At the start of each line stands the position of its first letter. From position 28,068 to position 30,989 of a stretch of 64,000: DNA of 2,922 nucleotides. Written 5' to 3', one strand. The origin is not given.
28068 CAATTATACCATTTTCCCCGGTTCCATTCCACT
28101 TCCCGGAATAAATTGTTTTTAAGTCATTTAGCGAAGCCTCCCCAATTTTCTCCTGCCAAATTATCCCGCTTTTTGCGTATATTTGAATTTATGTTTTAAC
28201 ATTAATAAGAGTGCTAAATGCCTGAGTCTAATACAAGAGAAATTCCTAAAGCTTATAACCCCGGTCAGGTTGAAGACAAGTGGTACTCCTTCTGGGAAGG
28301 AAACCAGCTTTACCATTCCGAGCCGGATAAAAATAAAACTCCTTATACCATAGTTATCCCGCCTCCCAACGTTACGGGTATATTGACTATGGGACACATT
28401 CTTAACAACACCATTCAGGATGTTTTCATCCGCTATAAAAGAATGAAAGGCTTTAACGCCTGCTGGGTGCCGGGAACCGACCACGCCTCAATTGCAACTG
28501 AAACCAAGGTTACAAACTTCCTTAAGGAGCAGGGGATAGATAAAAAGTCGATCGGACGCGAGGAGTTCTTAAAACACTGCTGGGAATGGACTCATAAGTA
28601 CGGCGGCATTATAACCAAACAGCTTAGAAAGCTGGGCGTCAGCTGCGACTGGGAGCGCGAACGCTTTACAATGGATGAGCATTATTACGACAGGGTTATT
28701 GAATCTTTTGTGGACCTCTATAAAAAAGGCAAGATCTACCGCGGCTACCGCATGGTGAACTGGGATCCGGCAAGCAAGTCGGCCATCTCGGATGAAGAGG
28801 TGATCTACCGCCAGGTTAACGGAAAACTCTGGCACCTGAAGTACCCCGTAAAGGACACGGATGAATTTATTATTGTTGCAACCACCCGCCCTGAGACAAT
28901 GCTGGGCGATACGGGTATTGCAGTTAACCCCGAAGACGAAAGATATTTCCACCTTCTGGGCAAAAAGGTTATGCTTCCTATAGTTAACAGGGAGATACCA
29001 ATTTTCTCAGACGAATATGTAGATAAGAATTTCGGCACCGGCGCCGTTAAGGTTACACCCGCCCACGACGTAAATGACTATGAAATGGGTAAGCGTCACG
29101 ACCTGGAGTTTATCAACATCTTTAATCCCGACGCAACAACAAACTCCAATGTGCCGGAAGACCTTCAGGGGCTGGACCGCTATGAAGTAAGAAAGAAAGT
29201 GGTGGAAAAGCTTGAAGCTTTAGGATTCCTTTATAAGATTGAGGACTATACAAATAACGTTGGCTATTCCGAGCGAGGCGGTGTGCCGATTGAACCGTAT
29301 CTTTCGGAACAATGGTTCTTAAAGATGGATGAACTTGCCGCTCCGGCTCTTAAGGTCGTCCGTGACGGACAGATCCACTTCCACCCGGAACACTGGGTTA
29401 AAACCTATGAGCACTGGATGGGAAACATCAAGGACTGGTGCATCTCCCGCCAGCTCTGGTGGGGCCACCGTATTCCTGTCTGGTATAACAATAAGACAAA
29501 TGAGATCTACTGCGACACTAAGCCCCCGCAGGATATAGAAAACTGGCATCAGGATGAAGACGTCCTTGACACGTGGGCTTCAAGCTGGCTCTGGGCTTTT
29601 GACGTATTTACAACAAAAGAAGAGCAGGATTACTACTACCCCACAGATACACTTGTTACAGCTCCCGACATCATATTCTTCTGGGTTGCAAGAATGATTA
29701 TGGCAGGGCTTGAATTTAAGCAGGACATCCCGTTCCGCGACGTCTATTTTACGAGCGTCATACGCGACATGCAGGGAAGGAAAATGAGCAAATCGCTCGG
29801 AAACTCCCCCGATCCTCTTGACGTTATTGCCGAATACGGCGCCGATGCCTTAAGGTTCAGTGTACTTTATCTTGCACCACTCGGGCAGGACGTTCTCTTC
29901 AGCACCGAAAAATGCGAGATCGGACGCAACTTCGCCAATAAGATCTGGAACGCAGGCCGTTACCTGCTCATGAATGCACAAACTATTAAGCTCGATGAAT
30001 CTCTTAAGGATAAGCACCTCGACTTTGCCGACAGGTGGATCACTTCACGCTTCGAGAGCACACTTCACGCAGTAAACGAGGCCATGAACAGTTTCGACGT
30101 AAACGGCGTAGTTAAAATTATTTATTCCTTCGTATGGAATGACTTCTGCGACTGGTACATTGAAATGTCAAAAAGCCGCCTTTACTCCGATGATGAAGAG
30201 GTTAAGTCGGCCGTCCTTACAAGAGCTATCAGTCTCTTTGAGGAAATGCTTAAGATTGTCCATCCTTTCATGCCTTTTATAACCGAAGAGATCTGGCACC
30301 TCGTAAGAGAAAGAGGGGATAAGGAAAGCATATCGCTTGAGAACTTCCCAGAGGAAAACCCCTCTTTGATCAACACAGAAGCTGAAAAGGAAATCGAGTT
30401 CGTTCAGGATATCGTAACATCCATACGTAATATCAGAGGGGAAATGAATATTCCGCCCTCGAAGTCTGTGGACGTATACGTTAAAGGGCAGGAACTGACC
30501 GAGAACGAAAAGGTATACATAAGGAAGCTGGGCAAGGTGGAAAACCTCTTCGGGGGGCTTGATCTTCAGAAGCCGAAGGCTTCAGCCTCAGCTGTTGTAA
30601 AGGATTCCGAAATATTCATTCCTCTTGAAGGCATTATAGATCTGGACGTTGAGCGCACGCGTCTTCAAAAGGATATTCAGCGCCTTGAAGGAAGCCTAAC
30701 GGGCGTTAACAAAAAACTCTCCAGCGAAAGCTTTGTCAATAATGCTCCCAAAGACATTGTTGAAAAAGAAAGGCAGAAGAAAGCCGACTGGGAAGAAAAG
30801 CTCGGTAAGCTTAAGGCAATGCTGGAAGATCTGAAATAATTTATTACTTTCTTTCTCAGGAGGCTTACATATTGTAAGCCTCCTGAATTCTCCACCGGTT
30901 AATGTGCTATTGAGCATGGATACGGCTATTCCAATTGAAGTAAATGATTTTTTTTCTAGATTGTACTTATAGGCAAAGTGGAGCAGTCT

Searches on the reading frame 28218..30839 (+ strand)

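Call 12: search_protein_families(library=pfam, proteins=[window:28218-30839:+], max_evalue=0.01)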
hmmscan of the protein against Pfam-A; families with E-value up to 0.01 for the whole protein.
window:28218-30839:+ (873 aa): 6 families
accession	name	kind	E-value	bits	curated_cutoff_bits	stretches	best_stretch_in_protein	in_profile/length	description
PF00133.28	tRNA-synt_1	-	1.2e-131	439.7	22.7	2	21-434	1-258/414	tRNA synthetases class I (I, L, M and V)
PF08264.19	Anticodon_1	-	6.7e-45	153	25.1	1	605-754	1-147/148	Anticodon-binding domain of tRNA ligase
PF09334.17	tRNA-synt_1g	-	2.6e-19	69.7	20.1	2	363-566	181-371/391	tRNA synthetases class I (M)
PF10458.14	Val_tRNA-synt_C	-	2.8e-17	63.2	25.9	1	808-873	1-66/66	Valyl tRNA synthetase tRNA binding arm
PF13603.12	tRNA-synt_1_2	-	3.7e-13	49.8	25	1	248-308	86-146/185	Leucyl-tRNA synthetase, editing domain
PF01406.26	tRNA-synt_1e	-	0.0053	16.6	27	0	506-550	237-281/301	tRNA synthetases class I (C) catalytic domain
